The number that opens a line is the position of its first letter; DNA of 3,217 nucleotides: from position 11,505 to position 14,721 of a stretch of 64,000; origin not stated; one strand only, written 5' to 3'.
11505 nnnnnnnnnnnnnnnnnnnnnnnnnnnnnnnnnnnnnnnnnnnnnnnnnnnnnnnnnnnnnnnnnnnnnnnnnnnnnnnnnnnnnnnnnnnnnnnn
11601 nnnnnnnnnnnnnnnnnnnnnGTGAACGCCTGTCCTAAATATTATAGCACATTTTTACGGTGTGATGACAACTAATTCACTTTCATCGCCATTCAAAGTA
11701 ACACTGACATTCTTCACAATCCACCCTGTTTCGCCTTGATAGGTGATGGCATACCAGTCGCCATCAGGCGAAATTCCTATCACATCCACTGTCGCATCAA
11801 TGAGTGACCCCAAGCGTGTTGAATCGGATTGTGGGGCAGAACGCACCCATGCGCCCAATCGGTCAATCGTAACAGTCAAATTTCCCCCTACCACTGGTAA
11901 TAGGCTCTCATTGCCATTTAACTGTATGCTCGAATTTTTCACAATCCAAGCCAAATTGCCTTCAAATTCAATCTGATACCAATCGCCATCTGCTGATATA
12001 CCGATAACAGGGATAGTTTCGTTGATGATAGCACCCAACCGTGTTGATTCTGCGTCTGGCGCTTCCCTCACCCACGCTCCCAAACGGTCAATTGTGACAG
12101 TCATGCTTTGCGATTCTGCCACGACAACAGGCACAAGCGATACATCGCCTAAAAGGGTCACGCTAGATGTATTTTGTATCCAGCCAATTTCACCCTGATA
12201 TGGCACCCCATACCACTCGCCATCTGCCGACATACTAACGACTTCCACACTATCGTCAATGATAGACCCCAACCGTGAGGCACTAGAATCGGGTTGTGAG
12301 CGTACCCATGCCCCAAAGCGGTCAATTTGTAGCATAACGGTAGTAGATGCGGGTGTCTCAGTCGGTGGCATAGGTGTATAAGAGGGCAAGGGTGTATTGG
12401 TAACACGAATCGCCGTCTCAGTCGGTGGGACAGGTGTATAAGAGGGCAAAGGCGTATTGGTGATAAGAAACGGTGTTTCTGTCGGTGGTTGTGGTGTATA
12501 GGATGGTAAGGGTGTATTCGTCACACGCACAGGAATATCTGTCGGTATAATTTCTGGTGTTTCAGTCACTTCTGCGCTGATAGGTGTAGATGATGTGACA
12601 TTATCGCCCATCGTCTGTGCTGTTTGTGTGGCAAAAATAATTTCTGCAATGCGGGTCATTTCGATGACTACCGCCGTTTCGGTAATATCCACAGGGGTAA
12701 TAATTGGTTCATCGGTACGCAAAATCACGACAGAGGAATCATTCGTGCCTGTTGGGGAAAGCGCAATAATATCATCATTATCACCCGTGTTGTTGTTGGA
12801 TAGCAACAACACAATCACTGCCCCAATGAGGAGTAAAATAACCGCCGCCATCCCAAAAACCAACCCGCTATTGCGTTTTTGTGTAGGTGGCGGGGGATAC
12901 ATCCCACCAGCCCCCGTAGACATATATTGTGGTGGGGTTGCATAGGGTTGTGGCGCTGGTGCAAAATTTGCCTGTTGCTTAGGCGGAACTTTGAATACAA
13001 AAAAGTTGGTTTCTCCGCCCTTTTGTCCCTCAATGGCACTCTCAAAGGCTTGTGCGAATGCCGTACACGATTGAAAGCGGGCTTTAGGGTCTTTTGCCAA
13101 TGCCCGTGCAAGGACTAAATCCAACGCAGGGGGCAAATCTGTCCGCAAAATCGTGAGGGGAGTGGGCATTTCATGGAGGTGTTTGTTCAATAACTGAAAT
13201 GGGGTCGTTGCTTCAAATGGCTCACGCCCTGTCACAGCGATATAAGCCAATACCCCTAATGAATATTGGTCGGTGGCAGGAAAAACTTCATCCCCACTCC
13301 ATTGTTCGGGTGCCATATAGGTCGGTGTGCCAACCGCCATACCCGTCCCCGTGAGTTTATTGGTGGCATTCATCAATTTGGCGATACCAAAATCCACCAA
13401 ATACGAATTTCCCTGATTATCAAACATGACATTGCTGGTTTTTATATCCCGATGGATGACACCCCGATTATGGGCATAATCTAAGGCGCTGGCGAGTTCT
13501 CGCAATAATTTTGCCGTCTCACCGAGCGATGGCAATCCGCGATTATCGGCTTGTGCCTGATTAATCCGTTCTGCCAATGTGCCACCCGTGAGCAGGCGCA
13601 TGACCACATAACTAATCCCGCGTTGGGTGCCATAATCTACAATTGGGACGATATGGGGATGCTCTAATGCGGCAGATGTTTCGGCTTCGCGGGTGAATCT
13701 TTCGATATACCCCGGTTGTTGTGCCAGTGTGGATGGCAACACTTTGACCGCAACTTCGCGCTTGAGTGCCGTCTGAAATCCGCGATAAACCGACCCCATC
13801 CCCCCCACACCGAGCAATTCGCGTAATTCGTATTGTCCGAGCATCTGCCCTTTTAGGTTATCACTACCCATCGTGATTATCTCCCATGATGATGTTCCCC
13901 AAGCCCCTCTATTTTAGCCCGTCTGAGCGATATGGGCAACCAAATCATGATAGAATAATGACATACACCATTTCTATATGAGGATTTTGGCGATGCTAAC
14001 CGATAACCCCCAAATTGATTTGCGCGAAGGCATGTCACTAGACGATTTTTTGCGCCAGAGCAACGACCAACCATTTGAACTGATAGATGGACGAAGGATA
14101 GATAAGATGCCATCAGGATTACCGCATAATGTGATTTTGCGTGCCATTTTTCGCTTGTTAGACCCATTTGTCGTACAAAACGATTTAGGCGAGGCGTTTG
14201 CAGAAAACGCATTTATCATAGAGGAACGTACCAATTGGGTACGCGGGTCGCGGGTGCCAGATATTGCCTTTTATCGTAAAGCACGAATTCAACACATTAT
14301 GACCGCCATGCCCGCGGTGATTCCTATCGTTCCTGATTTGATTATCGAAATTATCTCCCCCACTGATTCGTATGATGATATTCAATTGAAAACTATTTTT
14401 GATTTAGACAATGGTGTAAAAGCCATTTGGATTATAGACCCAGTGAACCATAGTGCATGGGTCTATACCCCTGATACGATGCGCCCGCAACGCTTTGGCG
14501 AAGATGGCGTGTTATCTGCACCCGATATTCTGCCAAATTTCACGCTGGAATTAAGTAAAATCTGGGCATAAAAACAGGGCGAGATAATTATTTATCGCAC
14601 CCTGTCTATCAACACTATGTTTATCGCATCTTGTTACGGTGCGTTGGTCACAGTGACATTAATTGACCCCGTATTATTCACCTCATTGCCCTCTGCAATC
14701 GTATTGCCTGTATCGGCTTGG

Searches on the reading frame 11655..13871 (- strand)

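Call 68: search_protein_families(library=padloc, proteins=[window:11655-13871:-], max_evalue=0.00001)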
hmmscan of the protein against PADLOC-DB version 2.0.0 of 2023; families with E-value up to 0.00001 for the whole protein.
window:11655-13871:- (738 aa): 34 families (the best 25 are shown)
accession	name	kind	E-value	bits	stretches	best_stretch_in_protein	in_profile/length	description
PDLC04053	PD-T4-6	-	5.1e-89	296.8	1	6-288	3-280/311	-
PDLC04042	PD-T4-6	-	1.7e-86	288.5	1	10-284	7-277/292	-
PDLC04061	PD-T4-6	-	1.8e-86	289.7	1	8-469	12-471/510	-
PDLC04039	PD-T4-6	-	7.2e-85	283.7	1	3-286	5-282/458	-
PDLC04043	PD-T4-6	-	1e-80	270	1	7-420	10-394/452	-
PDLC04054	PD-T4-6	-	7.9e-75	250.4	1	9-329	7-309/347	-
PDLC04060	PD-T4-6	-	1.6e-72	243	1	10-280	6-270/486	-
PDLC04041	PD-T4-6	-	7.2e-71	237.7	1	8-281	24-295/443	-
PDLC04052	PD-T4-6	-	1.1e-69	234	1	10-443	7-429/496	-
PDLC04057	PD-T4-6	-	1.8e-66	223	1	10-283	6-274/443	-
PDLC04138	mad6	-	2.2e-61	206.6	1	7-267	46-302/659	mads_6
PDLC04040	PD-T4-6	-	2.8e-61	205.9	1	19-312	1-305/547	-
PDLC04047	PD-T4-6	-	2.1e-59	199.2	1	8-300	6-293/327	-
PDLC04048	PD-T4-6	-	7.5e-54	181.4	1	12-290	10-283/354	-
PDLC04064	PD-T4-6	-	6.6e-53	178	1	5-276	13-277/369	-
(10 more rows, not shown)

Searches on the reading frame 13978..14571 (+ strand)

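Call 3: search_protein_families(library=pfam, proteins=[window:13978-14571:+], max_evalue=0.01)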
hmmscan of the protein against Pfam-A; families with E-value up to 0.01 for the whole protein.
window:13978-14571:+ (197 aa): 1 family
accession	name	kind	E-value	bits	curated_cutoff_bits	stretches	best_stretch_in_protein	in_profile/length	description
PF05685.18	Uma2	-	6.1e-25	88.1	27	1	22-192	2-171/172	Putative restriction endonuclease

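Call 4: search_protein_families(library=padloc, proteins=[window:13978-14571:+], max_evalue=0.01)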
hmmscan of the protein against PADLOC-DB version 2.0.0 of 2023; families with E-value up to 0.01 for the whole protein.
window:13978-14571:+ (197 aa): 4 families
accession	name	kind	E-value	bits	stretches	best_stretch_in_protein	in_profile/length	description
PDLC04832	PDC-S03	-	6.1e-16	56.7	1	19-195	9-185/188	-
PDLC04833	PDC-S03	-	2e-15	54.8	1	16-166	21-172/207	-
PDLC04835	PDC-S03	-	7.6e-06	23.6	1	17-159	7-150/207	-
PDLC04834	PDC-S03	-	0.00091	17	1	22-157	12-142/184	-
